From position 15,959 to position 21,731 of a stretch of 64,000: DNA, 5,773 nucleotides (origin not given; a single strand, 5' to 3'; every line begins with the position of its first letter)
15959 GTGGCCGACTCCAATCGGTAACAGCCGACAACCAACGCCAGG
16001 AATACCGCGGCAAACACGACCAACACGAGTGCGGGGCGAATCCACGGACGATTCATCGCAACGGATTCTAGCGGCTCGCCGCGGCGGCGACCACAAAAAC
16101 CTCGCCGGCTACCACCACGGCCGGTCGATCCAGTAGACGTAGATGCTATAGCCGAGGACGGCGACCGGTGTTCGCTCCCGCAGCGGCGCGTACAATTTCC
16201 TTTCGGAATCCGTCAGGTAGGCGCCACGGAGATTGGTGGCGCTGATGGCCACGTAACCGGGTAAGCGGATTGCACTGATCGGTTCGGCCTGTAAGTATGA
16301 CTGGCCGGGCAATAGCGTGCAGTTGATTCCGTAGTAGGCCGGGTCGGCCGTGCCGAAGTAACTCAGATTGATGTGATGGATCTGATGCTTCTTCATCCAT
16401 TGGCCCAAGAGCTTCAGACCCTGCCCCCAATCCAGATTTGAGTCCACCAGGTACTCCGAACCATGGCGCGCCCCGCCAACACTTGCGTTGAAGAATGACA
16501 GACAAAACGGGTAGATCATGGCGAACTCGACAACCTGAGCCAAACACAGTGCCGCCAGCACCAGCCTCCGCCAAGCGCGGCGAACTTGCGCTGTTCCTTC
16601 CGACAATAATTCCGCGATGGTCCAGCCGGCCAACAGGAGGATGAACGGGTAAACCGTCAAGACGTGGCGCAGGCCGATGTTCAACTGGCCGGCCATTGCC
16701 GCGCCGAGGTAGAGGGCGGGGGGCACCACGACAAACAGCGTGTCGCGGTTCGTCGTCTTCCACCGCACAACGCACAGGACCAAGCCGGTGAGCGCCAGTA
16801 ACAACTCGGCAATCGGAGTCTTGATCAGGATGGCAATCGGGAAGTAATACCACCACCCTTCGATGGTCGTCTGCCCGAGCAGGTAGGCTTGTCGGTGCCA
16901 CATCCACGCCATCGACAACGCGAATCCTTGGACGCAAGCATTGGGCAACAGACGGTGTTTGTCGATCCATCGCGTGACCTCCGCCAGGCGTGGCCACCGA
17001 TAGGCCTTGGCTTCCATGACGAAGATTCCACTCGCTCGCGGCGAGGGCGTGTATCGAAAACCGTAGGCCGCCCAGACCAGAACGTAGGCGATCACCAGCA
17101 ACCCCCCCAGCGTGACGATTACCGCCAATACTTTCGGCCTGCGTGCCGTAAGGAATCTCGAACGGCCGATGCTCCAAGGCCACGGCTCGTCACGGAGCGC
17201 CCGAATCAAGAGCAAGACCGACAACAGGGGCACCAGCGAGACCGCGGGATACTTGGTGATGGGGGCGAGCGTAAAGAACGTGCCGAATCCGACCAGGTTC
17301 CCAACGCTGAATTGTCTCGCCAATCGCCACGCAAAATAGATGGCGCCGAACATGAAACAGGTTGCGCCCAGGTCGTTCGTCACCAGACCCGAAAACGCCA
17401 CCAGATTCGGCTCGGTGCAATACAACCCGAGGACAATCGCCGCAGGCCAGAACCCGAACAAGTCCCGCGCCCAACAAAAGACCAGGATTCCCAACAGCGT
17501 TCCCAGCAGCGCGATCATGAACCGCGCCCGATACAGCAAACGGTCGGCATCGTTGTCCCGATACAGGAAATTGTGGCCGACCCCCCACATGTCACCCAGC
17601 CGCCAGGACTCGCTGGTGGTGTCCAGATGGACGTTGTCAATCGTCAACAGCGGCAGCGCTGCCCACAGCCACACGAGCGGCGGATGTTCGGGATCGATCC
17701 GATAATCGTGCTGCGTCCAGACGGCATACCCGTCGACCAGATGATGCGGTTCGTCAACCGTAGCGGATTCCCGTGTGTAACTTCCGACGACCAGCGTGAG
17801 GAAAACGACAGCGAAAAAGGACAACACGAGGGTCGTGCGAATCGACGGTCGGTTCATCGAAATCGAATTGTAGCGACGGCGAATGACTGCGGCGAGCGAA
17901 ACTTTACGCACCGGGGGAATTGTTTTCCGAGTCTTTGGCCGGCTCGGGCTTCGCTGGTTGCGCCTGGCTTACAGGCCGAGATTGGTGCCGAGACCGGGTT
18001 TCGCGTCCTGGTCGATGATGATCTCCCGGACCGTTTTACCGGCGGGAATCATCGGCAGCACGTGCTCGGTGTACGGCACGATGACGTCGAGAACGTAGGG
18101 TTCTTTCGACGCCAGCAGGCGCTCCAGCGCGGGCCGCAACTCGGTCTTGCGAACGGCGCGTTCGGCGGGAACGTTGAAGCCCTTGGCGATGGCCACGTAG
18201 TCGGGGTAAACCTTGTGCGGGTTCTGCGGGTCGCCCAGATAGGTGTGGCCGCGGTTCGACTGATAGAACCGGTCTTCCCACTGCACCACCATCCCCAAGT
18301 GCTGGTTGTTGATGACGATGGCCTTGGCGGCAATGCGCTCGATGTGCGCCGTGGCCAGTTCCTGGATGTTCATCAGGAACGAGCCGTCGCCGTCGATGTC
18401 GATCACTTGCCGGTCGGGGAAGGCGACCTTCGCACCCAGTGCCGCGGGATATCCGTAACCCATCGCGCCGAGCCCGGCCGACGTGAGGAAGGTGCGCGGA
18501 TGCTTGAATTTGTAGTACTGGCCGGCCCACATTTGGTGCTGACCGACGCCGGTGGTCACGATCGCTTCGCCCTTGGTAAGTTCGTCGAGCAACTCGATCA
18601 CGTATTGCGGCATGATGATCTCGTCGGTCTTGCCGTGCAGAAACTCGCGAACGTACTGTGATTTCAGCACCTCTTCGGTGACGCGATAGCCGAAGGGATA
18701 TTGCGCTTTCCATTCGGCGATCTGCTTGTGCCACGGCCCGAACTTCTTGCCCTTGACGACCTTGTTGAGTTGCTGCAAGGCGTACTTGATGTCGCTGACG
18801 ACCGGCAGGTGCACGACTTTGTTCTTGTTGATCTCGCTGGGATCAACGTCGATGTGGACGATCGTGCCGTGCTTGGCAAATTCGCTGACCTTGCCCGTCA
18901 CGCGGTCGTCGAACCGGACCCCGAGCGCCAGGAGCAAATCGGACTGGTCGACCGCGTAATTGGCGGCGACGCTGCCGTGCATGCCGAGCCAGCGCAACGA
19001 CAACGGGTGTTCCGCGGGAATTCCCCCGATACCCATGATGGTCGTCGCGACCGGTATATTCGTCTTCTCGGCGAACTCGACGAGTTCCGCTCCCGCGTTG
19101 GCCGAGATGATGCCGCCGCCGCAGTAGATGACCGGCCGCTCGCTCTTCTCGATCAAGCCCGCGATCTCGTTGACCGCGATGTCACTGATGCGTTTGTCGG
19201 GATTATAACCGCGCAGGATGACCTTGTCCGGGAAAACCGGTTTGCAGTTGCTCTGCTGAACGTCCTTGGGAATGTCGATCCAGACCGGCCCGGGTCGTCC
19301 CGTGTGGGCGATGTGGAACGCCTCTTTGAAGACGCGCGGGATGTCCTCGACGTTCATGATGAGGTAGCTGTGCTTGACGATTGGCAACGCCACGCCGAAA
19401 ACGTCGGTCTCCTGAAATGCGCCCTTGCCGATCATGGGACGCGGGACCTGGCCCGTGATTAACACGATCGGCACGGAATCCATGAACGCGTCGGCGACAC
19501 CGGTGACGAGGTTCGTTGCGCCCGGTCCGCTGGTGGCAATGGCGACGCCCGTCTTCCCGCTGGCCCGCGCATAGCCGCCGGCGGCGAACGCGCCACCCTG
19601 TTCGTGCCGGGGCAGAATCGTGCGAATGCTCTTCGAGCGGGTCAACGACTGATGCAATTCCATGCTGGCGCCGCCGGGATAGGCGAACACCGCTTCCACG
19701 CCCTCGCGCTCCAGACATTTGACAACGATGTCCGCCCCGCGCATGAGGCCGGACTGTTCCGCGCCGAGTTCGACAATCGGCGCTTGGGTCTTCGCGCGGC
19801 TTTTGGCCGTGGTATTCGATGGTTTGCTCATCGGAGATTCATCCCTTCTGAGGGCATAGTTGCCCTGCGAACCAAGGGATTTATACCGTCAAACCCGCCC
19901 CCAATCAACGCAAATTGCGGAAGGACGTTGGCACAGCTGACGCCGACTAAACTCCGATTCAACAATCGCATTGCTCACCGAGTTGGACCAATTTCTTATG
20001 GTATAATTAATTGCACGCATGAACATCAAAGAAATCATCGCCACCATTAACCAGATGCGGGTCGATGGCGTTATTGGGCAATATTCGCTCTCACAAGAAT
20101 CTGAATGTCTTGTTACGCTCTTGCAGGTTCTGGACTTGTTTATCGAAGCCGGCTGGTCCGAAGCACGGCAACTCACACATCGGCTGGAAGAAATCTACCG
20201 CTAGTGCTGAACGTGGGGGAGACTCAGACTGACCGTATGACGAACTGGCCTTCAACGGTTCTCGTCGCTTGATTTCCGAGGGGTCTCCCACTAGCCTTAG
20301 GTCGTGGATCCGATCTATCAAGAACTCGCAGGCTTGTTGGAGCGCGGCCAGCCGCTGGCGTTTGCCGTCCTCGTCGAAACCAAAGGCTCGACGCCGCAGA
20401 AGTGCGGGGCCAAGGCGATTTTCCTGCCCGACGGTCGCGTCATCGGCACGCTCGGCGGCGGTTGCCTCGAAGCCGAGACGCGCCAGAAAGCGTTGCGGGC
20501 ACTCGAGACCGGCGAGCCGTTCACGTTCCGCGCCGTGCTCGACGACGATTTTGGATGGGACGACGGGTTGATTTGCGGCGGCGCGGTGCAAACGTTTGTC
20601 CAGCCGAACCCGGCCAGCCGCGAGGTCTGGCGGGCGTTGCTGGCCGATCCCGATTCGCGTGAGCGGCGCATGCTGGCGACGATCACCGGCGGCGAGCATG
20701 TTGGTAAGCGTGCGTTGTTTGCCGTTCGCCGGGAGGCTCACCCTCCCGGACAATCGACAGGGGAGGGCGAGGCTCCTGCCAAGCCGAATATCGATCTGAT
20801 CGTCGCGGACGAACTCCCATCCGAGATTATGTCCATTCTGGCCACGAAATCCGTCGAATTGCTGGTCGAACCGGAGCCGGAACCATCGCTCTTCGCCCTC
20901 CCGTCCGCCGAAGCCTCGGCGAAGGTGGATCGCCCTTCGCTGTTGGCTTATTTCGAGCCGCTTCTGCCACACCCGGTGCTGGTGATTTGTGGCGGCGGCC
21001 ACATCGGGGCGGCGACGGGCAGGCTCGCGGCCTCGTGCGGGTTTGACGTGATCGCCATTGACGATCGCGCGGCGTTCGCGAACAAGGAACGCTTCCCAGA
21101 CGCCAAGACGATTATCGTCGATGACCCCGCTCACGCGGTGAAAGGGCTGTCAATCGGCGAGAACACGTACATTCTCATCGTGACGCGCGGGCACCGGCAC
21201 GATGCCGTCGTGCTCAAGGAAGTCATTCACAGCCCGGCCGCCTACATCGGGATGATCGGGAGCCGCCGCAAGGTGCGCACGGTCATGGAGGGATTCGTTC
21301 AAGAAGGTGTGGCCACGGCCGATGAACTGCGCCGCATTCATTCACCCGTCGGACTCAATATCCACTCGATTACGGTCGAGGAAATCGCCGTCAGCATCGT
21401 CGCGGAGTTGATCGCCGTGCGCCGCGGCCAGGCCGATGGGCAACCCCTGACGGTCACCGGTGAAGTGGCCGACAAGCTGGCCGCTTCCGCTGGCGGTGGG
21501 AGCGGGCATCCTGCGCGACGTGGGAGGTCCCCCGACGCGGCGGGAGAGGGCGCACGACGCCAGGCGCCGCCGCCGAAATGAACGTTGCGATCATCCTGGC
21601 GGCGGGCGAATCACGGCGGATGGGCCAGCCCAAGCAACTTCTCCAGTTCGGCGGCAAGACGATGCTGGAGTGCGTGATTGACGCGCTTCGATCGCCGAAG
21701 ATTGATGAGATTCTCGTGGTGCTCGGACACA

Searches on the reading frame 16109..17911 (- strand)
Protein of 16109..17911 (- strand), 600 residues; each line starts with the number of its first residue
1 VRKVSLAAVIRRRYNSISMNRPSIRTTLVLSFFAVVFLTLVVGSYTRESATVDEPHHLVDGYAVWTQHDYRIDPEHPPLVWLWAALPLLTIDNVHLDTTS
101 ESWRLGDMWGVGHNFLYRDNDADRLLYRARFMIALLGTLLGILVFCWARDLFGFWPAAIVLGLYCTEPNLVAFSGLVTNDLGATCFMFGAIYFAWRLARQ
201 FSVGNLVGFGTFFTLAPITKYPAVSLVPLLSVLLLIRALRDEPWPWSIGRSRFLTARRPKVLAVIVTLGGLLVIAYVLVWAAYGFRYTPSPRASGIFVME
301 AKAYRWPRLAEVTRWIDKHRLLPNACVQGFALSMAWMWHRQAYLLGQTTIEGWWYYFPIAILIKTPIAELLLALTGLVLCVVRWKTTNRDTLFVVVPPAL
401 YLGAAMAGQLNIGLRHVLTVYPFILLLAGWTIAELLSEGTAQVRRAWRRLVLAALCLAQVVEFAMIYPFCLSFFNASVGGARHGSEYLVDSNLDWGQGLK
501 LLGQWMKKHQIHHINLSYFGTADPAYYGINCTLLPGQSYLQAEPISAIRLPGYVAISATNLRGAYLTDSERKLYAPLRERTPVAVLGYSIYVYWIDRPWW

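Call 9: search_protein_families(library=pfam, proteins=[window:16109-17911:-], max_evalue=0.001)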
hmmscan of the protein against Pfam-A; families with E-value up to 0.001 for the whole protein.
window:16109-17911:- (600 aa): 1 family
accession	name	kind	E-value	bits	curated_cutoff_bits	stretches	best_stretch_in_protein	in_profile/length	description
PF13231.12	PMT_2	-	5.1e-09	37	26.1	1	129-247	24-145/160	Dolichyl-phosphate-mannose-protein mannosyltransferase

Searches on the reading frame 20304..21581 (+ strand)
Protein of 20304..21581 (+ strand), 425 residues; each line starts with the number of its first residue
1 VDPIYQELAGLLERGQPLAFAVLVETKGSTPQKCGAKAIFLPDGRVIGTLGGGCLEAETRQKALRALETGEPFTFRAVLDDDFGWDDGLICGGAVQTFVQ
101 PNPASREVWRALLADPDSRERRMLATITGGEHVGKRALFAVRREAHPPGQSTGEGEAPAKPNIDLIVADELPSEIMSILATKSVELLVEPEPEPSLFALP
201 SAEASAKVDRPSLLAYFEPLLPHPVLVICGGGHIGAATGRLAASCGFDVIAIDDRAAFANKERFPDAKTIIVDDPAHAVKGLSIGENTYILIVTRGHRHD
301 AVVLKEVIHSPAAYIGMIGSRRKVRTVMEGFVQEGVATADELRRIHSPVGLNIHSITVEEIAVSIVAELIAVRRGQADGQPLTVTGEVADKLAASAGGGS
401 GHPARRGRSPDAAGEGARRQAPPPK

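Call 77: search_protein_families(library=pfam, proteins=[window:20304-21581:+], max_evalue=0.0001)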
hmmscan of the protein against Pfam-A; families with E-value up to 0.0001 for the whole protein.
window:20304-21581:+ (425 aa): 2 families
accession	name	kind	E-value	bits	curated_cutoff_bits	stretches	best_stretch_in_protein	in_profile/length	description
PF13478.12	XdhC_C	-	3e-40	138.1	29.7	1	226-369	1-125/125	XdhC Rossmann domain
PF02625.21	XdhC_CoxI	-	2e-21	76.2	24.3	1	11-75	1-65/68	XdhC and CoxI family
